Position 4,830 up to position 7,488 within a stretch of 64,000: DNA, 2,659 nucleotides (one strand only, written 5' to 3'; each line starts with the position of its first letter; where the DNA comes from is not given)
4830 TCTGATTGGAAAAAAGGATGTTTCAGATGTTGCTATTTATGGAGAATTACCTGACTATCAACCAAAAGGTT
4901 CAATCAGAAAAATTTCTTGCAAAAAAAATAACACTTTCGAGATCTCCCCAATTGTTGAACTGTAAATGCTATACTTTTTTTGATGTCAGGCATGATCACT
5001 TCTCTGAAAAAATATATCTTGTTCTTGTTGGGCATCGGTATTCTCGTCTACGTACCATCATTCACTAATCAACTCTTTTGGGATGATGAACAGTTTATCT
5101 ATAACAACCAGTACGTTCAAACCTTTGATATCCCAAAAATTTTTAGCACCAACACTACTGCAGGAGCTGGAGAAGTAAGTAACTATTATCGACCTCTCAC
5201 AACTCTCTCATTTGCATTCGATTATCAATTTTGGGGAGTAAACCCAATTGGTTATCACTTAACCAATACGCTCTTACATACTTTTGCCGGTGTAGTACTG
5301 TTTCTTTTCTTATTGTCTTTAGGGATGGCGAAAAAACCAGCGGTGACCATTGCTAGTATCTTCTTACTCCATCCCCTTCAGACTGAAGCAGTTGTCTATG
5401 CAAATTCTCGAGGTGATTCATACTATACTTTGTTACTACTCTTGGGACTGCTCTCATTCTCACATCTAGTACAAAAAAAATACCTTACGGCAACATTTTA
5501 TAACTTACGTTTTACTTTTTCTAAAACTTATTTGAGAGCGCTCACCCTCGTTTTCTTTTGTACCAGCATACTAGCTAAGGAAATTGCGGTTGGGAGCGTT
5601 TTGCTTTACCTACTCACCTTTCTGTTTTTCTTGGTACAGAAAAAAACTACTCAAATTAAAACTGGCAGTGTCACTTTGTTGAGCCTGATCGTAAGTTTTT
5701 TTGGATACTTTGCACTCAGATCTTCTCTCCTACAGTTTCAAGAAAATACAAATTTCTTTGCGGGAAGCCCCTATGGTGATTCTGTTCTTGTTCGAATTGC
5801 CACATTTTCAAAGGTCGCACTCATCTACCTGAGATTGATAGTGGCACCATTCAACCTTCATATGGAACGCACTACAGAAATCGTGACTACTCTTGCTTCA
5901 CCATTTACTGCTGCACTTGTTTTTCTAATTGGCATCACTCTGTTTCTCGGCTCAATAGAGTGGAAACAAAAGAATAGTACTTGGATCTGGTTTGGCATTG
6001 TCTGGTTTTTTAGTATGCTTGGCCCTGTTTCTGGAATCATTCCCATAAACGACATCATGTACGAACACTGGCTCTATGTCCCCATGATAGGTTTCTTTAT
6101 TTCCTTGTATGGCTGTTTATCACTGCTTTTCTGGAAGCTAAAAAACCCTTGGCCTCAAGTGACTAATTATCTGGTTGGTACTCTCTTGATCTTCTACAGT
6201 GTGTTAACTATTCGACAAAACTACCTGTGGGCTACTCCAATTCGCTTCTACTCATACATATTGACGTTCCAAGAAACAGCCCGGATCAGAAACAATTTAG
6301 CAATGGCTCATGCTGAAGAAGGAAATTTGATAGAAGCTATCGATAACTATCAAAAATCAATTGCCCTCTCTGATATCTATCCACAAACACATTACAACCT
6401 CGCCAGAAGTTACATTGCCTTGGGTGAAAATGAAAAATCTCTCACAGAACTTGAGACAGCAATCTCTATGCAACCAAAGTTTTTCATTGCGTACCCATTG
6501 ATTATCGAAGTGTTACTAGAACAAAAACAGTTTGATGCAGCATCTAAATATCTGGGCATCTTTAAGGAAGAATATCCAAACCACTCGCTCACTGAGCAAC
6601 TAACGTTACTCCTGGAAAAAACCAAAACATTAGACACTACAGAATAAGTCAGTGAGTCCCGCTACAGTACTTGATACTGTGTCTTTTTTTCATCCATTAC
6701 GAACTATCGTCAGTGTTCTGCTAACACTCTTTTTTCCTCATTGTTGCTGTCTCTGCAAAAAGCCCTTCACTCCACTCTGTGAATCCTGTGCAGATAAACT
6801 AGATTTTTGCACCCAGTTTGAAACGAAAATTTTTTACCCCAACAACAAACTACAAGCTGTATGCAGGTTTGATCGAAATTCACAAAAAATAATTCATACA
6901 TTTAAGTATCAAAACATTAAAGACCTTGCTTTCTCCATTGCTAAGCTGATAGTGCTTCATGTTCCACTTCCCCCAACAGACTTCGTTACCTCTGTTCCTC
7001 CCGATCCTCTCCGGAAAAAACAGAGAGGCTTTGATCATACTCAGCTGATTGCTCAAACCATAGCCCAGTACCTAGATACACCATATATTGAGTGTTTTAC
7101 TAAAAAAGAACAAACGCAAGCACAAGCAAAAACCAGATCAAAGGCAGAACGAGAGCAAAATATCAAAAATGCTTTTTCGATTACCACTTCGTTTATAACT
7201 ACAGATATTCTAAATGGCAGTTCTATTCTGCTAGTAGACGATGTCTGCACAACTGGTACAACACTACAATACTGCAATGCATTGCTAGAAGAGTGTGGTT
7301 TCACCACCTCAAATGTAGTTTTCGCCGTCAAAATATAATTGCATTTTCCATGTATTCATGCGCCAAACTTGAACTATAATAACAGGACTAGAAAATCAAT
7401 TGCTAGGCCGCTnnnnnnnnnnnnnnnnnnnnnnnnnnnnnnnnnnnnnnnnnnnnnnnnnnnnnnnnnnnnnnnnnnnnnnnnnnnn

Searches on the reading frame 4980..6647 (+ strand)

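Call 6: search_protein_families(library=pfam, proteins=[window:4980-6647:+], max_evalue=0.01)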
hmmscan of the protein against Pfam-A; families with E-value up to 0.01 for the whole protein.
window:4980-6647:+ (555 aa): 12 families
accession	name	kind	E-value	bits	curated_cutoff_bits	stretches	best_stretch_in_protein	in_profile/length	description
PF07719.23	TPR_2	-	2.1e-10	40.3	27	2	469-500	2-33/34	Tetratricopeptide repeat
PF13181.12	TPR_8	-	2.6e-09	36.9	25.7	1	469-500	2-33/34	Tetratricopeptide repeat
PF00515.34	TPR_1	-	2.9e-09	36.8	27.8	1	434-463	1-30/34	Tetratricopeptide repeat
PF13414.12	TPR_11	-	8.1e-09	35.5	26.8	1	444-478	4-38/42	TPR repeat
PF13424.12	TPR_12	-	3.7e-08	33.9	30.1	1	432-497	1-67/77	Tetratricopeptide repeat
PF14559.12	TPR_19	-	4.5e-07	30.5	25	1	445-500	2-57/68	Tetratricopeptide repeat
PF13432.12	TPR_16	-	3.1e-06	27.9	32.7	1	472-521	1-50/65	Tetratricopeptide repeat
PF13174.12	TPR_6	-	1.5e-05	25.8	26.3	0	511-535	9-33/33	Tetratricopeptide repeat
PF13431.12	TPR_17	-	0.00012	22.5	24.4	0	457-487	2-32/34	Tetratricopeptide repeat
PF13374.12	TPR_10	-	0.00026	21.4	27.5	1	433-463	1-31/42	Tetratricopeptide repeat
PF13428.12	TPR_14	-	0.00081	20.3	23.5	0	469-502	2-35/44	Tetratricopeptide repeat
PF07721.20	TPR_4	-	0.0014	19.5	27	0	468-492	1-25/26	Tetratricopeptide repeat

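Call 7: search_protein_families(library=ncbifam, proteins=[window:4980-6647:+], max_evalue=0.01)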
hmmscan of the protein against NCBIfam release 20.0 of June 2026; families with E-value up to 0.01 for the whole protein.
window:4980-6647:+ (555 aa): 9 families
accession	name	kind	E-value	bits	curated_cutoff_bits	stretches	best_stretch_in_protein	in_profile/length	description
NF047558.1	TPR_END_plus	domain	3.2e-09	36.6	32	1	471-501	2-32/56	TPR end-of-group domain-containing protein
TIGR02917.1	PEP_TPR_lipo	equivalog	8.9e-08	30.5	312.2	1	432-540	599-707/899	XrtA/PEP-CTERM system TPR-repeat protein PrsT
TIGR02552.1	LcrH_SycD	equivalog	1.9e-06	27.6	104.8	1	439-499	57-117/136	SycD/LcrH family type III secretion system chaperone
NF033762.1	social_mot_Tgl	equivalog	5.9e-06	25.8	225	1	432-523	29-121/252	social motility TPR repeat lipoprotein Tgl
TIGR02521.1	type_IV_pilW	equivalog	8.1e-06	25.5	154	1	431-500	28-97/234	type IV pilus biogenesis/stability protein PilW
NF040959.1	MamA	equivalog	1.6e-05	24.5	200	1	428-552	29-156/204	magnetosome protein MamA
NF002725.1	PRK02603.1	equivalog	0.00038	20.5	143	1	441-504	42-108/173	photosystem I assembly protein Ycf3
NF047507.1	TPR_BatC_Lepto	exception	0.00046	19.7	175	1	430-501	54-129/214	TPR repeat-containing protein BatC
TIGR02795.1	tol_pal_ybgF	equivalog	0.0027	18.3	90.1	0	511-539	11-39/119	tol-pal system protein YbgF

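Call 64: search_protein_families(library=padloc, proteins=[window:4980-6647:+], max_evalue=0.01)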
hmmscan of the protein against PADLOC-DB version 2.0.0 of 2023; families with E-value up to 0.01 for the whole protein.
window:4980-6647:+ (555 aa): 0 families

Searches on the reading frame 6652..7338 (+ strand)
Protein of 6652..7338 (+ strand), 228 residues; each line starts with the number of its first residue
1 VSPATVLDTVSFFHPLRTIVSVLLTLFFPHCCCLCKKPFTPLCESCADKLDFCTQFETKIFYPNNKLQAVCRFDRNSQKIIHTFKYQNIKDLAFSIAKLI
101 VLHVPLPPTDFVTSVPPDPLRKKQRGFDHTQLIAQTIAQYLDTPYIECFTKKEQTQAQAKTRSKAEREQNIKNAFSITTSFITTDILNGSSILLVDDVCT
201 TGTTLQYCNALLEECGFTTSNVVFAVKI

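Call 6: search_protein_families(library=pfam, proteins=[window:6652-7338:+], max_evalue=0.01)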
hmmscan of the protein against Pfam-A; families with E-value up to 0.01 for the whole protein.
window:6652-7338:+ (228 aa): 1 family
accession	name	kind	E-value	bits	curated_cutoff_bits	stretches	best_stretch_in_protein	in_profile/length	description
PF00156.33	Pribosyltran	-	1.8e-07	31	26.3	1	135-218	45-116/158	Phosphoribosyl transferase domain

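Call 7: search_protein_families(library=ncbifam, proteins=[window:6652-7338:+], max_evalue=0.01)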
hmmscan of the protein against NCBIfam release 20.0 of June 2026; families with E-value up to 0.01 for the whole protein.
window:6652-7338:+ (228 aa): 14 families
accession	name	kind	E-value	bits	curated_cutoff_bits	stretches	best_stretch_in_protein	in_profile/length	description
TIGR00201.1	comF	subfamily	2.8e-25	89.3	233.55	1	32-217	1-180/190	ComF family protein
NF008616.0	PRK11595.1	equivalog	1.7e-20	73.5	304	1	61-222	58-220/227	DNA utilization protein GntX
NF002636.0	PRK02304.1-5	equivalog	5.7e-05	22.7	125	1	183-227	110-155/176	adenine phosphoribosyltransferase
NF002635.0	PRK02304.1-4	subfamily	0.00015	21.3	146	1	179-227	106-153/188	adenine phosphoribosyltransferase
NF005592.0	PRK07322.1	subfamily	0.00044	19.7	143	1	183-222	114-153/180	adenine phosphoribosyltransferase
NF040646.1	HPT_Archaea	equivalog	0.00096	18.8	200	1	183-226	108-151/184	hypoxanthine/guanine phosphoribosyltransferase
NF005537.0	PRK07199.1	subfamily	0.0015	17.7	322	1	177-223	199-245/301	ribose-phosphate diphosphokinase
NF006328.0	PRK08558.1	equivalog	0.0019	17.8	184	1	134-223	126-210/238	adenine phosphoribosyltransferase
TIGR00336.1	pyrE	equivalog_domain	0.002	17.9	106.8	1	182-226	101-145/173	orotate phosphoribosyltransferase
NF004689.0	PRK06031.1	equivalog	0.0025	17.1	175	1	186-226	151-191/233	phosphoribosyltransferase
TIGR01090.1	apt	equivalog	0.0026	17.9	185.85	1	126-226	57-146/169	adenine phosphoribosyltransferase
NF002634.0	PRK02304.1-3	equivalog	0.0029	17.3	170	1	185-226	114-155/182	adenine phosphoribosyltransferase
NF002620.0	PRK02277.1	subfamily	0.0056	16.4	115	1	162-222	117-174/201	orotate phosphoribosyltransferase-like protein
TIGR01203.1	HGPRTase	equivalog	0.0088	15.8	150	0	182-214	79-110/167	hypoxanthine phosphoribosyltransferase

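Call 64: search_protein_families(library=padloc, proteins=[window:6652-7338:+], max_evalue=0.01)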
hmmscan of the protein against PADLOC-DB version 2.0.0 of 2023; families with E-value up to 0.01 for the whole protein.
window:6652-7338:+ (228 aa): 3 families
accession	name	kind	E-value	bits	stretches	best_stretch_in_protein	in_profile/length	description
PDLC03928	PsyrT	-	1.1e-15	55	1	71-218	533-674/689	-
PDLC03962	ShosT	-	2.9e-10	38.4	1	75-216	71-199/237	-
PDLC02869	DpdF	-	0.0026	16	1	167-219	15-61/74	DpdF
